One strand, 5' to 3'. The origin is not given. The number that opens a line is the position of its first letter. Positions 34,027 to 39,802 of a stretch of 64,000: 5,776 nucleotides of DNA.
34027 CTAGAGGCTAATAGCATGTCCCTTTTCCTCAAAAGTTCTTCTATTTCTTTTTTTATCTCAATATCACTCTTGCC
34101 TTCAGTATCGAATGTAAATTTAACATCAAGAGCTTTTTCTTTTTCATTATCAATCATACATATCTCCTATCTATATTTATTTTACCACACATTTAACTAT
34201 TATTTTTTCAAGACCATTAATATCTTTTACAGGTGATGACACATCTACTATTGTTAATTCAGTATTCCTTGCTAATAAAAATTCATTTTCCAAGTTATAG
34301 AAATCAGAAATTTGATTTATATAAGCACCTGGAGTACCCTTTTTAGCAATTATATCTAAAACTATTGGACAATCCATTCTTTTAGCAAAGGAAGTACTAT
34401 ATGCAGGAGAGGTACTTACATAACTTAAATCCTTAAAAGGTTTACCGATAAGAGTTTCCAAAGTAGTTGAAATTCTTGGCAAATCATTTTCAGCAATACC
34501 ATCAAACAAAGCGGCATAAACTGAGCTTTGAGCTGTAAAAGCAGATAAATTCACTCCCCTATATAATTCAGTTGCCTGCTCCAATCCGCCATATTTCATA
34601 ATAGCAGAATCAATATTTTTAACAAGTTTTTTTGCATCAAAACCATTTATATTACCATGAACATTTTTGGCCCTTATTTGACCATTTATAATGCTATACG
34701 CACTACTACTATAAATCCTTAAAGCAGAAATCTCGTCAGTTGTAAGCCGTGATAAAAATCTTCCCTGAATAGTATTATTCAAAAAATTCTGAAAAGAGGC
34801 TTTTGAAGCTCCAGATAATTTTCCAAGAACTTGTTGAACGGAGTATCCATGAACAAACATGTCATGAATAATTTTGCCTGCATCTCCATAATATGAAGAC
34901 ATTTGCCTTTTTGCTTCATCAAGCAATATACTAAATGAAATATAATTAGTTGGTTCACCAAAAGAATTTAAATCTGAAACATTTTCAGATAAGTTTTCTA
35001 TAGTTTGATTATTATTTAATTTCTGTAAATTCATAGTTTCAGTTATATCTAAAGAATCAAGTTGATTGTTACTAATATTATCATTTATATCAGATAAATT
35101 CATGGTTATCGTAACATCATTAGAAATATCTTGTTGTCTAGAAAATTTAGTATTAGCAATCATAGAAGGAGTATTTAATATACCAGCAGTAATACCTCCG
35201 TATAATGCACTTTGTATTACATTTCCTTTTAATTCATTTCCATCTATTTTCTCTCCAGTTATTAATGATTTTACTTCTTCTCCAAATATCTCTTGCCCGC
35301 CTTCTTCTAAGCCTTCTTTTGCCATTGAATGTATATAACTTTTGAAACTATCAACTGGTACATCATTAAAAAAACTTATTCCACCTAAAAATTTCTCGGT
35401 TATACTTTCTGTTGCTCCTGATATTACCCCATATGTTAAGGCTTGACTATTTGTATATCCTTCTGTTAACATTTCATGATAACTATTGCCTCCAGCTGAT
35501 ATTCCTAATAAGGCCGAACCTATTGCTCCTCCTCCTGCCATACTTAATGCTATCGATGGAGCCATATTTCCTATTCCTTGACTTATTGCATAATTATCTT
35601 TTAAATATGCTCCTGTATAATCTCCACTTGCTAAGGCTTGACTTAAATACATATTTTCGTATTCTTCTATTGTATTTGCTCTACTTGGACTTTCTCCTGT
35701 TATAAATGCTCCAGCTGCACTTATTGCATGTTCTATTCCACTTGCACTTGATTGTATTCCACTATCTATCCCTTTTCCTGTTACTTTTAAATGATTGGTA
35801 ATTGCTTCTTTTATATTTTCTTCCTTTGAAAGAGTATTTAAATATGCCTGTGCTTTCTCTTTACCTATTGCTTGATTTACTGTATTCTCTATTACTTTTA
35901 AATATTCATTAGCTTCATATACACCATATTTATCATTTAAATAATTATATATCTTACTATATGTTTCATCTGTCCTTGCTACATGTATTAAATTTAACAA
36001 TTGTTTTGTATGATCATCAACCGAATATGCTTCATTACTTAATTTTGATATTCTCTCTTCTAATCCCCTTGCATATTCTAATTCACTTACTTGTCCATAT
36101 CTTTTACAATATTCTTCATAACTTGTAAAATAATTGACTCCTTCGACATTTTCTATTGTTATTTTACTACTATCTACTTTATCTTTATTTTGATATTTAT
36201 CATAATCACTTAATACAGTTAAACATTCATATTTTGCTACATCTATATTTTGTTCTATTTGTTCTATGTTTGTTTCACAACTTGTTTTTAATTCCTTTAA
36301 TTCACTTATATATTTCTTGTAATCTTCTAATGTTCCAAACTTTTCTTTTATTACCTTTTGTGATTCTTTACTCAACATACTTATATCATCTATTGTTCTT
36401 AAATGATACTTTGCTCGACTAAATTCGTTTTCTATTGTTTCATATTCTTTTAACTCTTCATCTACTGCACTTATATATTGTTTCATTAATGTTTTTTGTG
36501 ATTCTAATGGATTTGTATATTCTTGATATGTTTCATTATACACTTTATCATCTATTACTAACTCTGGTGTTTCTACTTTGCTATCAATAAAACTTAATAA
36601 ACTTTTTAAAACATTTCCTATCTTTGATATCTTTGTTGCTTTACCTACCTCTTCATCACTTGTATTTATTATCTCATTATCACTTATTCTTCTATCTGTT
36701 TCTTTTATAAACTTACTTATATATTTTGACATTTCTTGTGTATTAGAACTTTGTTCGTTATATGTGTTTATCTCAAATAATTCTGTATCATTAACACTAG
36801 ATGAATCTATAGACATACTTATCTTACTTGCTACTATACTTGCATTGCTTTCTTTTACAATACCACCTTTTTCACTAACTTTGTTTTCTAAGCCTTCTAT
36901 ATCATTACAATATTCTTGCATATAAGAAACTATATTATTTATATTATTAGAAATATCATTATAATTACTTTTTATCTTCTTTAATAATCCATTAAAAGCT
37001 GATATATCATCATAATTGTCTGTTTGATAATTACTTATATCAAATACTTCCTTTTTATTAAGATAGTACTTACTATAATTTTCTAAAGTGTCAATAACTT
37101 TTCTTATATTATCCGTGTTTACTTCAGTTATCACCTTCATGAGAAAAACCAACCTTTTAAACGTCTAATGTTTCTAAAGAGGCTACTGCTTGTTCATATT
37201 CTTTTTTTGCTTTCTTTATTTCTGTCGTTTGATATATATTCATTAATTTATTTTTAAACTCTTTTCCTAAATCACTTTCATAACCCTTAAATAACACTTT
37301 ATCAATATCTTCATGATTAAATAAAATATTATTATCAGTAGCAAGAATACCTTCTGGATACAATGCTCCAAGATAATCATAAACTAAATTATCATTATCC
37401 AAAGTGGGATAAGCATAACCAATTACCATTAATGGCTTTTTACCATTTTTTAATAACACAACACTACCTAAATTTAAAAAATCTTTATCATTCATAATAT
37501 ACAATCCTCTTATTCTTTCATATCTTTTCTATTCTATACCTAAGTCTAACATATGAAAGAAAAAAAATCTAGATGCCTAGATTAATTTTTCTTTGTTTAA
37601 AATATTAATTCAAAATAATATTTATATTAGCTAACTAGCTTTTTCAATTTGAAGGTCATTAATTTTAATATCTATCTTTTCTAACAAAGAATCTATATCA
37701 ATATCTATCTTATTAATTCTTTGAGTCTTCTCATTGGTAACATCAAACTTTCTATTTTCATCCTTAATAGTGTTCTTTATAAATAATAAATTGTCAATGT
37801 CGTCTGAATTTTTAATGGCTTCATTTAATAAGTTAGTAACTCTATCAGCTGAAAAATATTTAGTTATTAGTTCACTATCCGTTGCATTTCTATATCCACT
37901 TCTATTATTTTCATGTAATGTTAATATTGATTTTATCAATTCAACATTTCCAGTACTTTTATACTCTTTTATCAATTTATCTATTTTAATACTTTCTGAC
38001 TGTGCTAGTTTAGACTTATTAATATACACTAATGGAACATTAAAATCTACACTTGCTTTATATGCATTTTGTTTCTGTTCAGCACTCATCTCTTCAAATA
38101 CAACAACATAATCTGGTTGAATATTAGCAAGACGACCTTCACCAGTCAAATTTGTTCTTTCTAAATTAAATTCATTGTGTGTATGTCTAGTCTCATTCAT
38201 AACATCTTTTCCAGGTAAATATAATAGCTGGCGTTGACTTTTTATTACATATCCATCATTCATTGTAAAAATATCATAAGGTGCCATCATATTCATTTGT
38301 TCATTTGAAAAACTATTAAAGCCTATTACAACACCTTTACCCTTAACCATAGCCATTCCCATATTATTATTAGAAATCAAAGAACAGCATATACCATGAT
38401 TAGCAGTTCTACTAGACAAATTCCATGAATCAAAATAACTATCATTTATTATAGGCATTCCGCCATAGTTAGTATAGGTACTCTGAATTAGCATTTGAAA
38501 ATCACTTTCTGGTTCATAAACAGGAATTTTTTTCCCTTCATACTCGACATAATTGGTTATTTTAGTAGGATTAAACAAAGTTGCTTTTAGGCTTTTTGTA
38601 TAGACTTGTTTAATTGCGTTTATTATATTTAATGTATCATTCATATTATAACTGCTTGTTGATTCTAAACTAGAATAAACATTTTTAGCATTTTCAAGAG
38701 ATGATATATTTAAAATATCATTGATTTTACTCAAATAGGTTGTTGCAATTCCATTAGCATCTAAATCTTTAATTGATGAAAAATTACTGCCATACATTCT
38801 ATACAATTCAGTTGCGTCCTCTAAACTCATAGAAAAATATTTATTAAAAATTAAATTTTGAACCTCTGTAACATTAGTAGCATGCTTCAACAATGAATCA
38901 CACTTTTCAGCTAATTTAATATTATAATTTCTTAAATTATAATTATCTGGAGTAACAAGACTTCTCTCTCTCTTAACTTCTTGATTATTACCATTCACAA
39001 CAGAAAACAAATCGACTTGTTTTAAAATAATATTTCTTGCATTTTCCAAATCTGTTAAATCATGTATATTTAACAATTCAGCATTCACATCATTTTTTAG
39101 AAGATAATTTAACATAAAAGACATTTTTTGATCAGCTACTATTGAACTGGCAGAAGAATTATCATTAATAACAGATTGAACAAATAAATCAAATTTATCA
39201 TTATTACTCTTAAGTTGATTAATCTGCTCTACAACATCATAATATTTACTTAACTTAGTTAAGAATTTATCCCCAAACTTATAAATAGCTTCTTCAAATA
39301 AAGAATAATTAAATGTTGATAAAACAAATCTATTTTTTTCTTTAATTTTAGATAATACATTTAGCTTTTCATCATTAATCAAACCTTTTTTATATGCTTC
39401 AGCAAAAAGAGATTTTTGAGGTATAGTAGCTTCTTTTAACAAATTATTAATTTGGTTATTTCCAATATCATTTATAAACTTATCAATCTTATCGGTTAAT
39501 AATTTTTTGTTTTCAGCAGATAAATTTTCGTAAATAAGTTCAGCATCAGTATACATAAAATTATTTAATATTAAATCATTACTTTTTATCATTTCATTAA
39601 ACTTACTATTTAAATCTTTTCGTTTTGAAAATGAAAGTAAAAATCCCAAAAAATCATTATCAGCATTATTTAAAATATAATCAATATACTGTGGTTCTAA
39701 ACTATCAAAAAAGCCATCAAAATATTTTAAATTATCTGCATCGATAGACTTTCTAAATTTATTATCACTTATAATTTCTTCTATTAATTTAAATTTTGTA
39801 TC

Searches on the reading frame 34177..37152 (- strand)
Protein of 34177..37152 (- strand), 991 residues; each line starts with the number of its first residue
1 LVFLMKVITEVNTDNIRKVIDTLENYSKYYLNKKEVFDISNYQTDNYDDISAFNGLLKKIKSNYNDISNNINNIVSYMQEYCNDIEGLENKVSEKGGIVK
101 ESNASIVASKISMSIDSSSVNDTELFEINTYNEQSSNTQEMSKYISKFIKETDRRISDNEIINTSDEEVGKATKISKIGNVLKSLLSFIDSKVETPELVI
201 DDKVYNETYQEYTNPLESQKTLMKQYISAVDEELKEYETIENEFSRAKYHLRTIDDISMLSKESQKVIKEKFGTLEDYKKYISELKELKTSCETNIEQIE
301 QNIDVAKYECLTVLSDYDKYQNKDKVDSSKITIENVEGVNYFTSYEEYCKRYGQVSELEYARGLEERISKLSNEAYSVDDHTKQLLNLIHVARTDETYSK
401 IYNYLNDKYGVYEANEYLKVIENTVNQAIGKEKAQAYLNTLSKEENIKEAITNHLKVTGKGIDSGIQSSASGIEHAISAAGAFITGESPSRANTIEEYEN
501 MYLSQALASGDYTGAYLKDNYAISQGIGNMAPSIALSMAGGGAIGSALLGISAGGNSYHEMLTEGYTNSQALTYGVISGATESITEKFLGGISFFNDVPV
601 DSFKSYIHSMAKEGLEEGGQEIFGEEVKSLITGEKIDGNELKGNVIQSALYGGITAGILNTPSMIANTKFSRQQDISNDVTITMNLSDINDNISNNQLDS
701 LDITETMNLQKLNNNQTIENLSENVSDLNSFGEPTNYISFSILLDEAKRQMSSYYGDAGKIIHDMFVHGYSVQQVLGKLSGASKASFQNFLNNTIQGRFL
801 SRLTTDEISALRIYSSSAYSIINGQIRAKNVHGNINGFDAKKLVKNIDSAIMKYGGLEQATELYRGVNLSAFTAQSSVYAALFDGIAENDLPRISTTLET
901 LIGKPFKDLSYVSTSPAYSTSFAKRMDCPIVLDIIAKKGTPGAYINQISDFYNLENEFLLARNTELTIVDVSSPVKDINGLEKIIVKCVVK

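Call 3: search_protein_families(library=pfam, proteins=[window:34177-37152:-], max_evalue=0.01)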
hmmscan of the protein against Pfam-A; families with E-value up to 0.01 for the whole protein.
window:34177-37152:- (991 aa): 1 family
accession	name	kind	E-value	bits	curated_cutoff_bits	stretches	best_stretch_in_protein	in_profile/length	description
PF05960.17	DUF885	-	0.00033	20.8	32.4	0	229-349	46-174/532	Bacterial protein of unknown function (DUF885)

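Call 9: search_protein_families(library=ncbifam, proteins=[window:34177-37152:-], max_evalue=0.01)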
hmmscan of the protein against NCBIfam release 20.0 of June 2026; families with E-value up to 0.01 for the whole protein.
window:34177-37152:- (991 aa): 0 families

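Call 20: list_cluster_members(proteins=[window:34177-37140:-, window:33945-34157:-, window:32971-33933:-, window:37157-37504:-])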
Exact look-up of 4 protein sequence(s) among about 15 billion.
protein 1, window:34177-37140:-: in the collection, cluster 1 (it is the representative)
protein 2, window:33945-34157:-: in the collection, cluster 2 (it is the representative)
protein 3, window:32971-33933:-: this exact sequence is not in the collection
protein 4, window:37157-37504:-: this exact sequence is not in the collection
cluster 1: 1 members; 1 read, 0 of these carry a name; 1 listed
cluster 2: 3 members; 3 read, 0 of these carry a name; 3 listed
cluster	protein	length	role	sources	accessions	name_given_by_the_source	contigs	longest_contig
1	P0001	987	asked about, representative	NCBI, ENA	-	-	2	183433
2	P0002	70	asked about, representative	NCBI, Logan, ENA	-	-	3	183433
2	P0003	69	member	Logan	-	-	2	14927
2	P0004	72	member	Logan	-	-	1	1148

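Call 24: find_encoding_contigs(protein=P0001, flank=10000, max_places=3)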
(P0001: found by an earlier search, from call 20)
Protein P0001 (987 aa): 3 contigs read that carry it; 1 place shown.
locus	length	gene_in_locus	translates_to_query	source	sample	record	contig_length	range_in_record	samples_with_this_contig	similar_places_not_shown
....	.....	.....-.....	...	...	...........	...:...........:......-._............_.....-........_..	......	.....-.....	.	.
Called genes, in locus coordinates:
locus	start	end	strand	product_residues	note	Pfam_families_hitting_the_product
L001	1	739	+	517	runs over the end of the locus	PF00133:tRNA-synt_1, PF01406:tRNA-synt_1e (faint), PF01921:tRNA-synt_1f (faint), PF09334:tRNA-synt_1g, PF00133:tRNA-synt_1, PF08264:Anticodon_1 (faint), PF19303:Anticodon_3 (weak)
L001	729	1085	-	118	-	-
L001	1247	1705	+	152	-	-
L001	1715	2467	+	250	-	PF00069:Pkinase, PF01636:APH (faint), PF07714:PK_Tyr_Ser-Thr, PF03109:ABC1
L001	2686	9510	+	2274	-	-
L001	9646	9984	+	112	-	PF13780:DUF4176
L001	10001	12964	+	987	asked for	-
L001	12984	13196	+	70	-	-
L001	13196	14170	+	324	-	PF03747:ADP_ribosyl_GH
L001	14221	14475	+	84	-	-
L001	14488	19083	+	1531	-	PF01580:FtsK_SpoIIIE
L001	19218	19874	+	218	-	PF06013:WXG100 (faint)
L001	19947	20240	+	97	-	-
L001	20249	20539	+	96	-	-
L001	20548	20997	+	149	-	-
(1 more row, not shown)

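Call 46: search_protein_families(library=pfam, alignment_id=A3, max_evalue=0.001)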
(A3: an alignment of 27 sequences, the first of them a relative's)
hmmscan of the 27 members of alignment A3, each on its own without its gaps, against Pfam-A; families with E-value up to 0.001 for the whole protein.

A. member 1, P0001 (987 aa): 1 family
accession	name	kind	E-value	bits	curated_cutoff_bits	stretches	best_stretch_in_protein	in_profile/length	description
PF05960.17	DUF885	-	0.00037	20.7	32.4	0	225-345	46-174/532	Bacterial protein of unknown function (DUF885)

B. families by the number of members that match (of 27 scanned): 6 families
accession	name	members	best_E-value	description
PF01841.26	Transglut_core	2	7.6e-07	Transglutaminase-like superfamily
PF07486.17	Hydrolase_2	1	2.3e-09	Cell Wall Hydrolase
PF03496.20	ADPrib_exo_Tox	1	1.6e-07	ADP-ribosyltransferase exoenzyme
PF06135.17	IreB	1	9e-07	IreB regulatory phosphoprotein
PF05960.17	DUF885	1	0.00037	Bacterial protein of unknown function (DUF885)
PF05802.16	SctB2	1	0.00089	SPI-2 type 3 secretion system translocon protein SctB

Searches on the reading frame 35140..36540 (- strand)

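Call 22: search_protein_families(library=pfam, proteins=[window:35140-36540:-], max_evalue=1)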
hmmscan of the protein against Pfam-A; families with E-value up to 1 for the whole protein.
window:35140-36540:- (467 aa): 8 families
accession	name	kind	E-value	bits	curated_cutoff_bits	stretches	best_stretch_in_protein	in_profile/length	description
PF05960.17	DUF885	-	7.3e-05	23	32.4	1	26-150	47-179/532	Bacterial protein of unknown function (DUF885)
PF06785.16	UPF0242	-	0.052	14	33.5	1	11-110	94-191/194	Uncharacterised protein family (UPF0242) N-terminus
PF18402.7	Thioredoxin_14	-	0.059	13.8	30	1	191-251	98-157/255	Thioredoxin-like domain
PF17727.6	CtsR_C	-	0.16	12.7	23.8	1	211-247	3-39/72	CtsR C-terminal dimerization domain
PF04708.17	Pox_F16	-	0.17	11.8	30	1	35-100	145-211/215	Poxvirus F16 protein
PF07544.18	Med9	-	0.27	11.8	26.9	0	71-97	35-61/80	RNA polymerase II transcription mediator complex subunit 9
PF24398.1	DUF7542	-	0.29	11.3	28.2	1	236-277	18-59/77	Family of unknown function (DUF7542)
PF10473.14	CENP-F_leu_zip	-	0.47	11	34.5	1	19-100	40-117/140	Leucine-rich repeats of kinetochore protein Cenp-F/LEK1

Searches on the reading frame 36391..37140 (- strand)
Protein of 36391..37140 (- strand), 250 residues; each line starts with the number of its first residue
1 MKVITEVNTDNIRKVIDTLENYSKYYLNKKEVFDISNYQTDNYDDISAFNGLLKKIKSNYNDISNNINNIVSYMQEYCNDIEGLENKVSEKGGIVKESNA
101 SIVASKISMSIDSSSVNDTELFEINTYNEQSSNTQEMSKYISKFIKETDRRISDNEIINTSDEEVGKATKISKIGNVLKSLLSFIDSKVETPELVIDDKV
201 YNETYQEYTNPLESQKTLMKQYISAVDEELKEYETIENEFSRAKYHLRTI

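Call 22: search_protein_families(library=pfam, proteins=[window:36541-37140:-], max_evalue=1)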
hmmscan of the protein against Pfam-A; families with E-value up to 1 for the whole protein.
window:36541-37140:- (200 aa): 8 families
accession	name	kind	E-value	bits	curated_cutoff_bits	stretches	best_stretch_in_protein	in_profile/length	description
PF17315.7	FMP23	-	0.054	14.7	27.6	1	34-81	7-56/118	Found in mitochondrial proteome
PF06825.17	HSBP1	-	0.057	13.7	28.6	0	50-82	8-40/51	Heat shock factor binding protein 1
PF16842.11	RRM_occluded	-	0.089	13.1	30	1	68-120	16-67/79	Occluded RNA-recognition motif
PF01303.22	Egg_lysin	-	0.22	12.1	27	0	11-79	44-113/121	Egg lysin (Sperm-lysin)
PF08702.15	Fib_alpha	-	0.27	11.9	29.9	1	35-92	26-83/143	Fibrinogen alpha/beta chain family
PF11944.13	DUF3461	-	0.43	11.2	27.4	1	30-91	53-114/125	Protein of unknown function (DUF3461)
PF18394.6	TBK1_CCD1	-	0.47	10.4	25.9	0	36-72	89-125/256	TANK-binding kinase 1 coiled-coil domain 1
PF19174.5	DUF5856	-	0.6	11.6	34.6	1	11-81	19-90/94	Family of unknown function (DUF5856)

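Call 40: predict_structure(protein=window:36391-37140:-)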
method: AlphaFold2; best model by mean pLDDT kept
length: 250 residues; sequences in the alignment: 1
mean_pLDDT: 44.8   pTM: 0.44
mean pLDDT of the five models: 44.8, 43.2, 40.4, 37.2, 36.4
residues with pLDDT >= 90: 0; 70-90: 6; 50-70: 71; < 50: 173
segments of 3 or more residues with pLDDT < 50: 1-53, 55-58, 95-197, 243-250
pLDDT, mean of each block of 10 residues (from residue 1): 36 41 38 36 44 48 52 60 66 50 34 30 30 34 35 33 37 41 43 45 61 68 61 54 43
secondary structure, 60 per line:
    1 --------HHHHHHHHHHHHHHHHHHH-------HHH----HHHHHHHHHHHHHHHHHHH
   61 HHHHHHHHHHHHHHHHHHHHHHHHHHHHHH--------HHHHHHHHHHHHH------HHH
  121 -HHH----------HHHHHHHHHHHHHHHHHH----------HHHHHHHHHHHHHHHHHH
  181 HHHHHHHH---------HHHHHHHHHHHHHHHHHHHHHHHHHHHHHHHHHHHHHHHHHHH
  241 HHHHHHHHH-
elements in order: H9-27 H42-90 H99-111 H135-152 H163-188 H198-249

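Call 42: search_protein_representatives(protein=window:36421-37140:-)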
Query: 240 residues. Proteins with E-value up to 0.001 (for the whole library): 37; up to 1e-10: 12; up to 1e-30: 3. The best 37 are listed.
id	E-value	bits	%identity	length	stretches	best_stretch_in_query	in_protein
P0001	8.4e-140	480.0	100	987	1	1-240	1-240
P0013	3.0e-139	478.2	100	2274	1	1-240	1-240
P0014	1.5e-106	371.4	76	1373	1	1-240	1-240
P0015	1.7e-29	119.6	95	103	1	1-64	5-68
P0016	1.3e-17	80.8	33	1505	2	6-238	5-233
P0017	1.1e-15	74.5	29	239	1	6-231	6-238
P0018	2.2e-15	73.6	38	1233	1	6-146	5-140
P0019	1.8e-12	64.1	35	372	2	7-135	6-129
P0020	2.1e-12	63.8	36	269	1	5-139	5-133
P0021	1.1e-11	61.5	32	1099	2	4-140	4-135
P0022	2.2e-11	60.5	37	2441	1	7-142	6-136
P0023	2.4e-11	60.3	41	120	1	6-124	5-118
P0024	1.7e-10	57.6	37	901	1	7-140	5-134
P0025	4.6e-09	52.9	33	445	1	7-205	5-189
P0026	5.0e-09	52.8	37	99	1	8-97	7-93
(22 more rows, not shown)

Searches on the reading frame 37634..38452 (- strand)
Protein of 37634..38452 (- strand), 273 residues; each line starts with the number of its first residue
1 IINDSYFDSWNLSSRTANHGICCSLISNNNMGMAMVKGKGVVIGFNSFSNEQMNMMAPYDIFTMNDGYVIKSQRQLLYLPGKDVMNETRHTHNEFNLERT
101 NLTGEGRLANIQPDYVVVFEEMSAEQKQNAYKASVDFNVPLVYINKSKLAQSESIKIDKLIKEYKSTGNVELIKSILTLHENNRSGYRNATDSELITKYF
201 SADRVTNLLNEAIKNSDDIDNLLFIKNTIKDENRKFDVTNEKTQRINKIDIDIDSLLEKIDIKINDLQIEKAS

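Call 83: search_protein_families(library=pfam, proteins=[window:37634-38452:-], max_evalue=0.1)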
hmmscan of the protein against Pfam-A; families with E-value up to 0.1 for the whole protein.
window:37634-38452:- (273 aa): 2 families
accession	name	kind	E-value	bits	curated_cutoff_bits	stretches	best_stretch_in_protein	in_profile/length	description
PF23577.1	LysM_RLK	-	0.052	14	27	0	11-42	10-41/44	LysM domain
PF10842.14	DUF2642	-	0.09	13.1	22.7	0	98-118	25-45/64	Protein of unknown function (DUF2642)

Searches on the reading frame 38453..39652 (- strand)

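Call 83: search_protein_families(library=pfam, proteins=[window:38453-39652:-], max_evalue=0.1)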
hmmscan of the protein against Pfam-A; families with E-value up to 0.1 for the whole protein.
window:38453-39652:- (400 aa): 1 family
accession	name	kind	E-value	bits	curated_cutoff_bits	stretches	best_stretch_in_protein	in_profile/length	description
PF06260.17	DUF1024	-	0.037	14.8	27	0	321-354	3-36/82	Protein of unknown function (DUF1024)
